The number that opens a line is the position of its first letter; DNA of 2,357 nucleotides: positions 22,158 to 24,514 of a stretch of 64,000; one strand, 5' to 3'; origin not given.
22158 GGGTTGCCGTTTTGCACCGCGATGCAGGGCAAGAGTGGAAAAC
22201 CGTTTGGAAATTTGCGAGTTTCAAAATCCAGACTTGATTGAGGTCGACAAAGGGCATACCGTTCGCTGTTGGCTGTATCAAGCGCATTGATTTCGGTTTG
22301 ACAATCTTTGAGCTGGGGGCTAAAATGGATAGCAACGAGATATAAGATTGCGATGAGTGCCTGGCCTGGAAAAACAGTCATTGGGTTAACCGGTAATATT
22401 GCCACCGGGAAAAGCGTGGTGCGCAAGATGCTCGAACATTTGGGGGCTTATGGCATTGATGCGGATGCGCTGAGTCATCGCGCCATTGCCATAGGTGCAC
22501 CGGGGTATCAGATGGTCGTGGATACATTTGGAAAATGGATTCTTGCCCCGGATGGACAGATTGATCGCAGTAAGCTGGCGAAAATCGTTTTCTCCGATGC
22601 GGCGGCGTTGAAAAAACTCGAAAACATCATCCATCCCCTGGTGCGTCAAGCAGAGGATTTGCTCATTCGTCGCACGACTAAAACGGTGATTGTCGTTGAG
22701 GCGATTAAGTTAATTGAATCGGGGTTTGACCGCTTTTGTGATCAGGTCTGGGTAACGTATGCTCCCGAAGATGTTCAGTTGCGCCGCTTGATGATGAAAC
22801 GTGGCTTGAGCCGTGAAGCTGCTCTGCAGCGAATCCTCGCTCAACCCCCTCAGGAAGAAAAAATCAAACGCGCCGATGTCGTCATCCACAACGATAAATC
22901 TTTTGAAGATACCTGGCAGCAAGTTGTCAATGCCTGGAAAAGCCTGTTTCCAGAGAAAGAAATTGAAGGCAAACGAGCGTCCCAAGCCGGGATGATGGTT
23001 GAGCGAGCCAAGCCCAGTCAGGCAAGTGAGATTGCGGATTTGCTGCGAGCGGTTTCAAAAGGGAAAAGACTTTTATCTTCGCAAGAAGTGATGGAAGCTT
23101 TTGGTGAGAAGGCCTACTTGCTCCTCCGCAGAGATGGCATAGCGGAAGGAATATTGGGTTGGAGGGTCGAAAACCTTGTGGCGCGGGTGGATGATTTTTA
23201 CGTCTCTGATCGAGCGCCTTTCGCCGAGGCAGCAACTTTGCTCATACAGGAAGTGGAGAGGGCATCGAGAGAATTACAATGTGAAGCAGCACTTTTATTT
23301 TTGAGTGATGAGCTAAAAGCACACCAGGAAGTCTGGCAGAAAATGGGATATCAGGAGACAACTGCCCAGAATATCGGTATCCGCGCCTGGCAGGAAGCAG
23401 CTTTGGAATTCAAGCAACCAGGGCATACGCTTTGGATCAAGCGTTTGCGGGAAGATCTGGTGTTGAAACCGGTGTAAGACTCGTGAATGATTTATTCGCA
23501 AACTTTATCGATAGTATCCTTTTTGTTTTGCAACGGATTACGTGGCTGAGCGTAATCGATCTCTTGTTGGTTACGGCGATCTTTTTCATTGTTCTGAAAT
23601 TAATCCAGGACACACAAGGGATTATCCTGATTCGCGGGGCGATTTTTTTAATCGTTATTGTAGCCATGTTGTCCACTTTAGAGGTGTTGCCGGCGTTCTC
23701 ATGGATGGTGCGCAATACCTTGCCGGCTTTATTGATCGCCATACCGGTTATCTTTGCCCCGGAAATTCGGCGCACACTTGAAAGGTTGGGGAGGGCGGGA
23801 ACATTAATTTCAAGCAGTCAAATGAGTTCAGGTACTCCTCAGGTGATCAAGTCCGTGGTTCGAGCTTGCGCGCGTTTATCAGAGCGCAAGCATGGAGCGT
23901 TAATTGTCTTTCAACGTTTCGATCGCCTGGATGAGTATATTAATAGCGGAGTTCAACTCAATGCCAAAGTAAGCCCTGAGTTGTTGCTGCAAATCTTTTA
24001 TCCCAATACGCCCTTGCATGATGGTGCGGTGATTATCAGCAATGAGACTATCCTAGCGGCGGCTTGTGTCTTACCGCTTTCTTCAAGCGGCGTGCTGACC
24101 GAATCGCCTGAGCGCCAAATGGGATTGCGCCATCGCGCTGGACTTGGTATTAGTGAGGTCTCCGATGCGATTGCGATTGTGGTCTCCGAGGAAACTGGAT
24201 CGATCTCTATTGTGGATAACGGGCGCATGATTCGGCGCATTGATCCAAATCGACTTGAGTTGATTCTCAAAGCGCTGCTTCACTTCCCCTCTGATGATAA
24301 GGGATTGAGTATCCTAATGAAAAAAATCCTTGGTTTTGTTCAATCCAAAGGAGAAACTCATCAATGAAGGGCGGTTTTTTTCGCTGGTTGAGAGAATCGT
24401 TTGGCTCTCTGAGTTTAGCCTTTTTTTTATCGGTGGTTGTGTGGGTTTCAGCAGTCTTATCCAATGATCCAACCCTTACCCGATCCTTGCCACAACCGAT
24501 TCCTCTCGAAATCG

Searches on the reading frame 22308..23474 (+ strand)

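Call 34: search_protein_families(library=pfam, proteins=[window:22308-23474:+], max_evalue=0.00001)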
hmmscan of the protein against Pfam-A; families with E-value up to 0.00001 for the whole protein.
window:22308-23474:+ (389 aa): 1 family
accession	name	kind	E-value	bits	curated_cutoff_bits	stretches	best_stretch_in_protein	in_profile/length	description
PF01121.26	CoaE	-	1.1e-47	162.5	27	1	24-200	2-179/180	Dephospho-CoA kinase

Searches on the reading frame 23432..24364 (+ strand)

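Call 34: search_protein_families(library=pfam, proteins=[window:23432-24364:+], max_evalue=0.00001)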
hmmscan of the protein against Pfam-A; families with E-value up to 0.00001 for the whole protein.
window:23432-24364:+ (311 aa): 1 family
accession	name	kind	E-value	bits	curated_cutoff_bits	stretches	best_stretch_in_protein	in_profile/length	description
PF02457.21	DAC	-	1.6e-43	147.5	27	1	144-265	2-118/119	DisA bacterial checkpoint controller nucleotide-binding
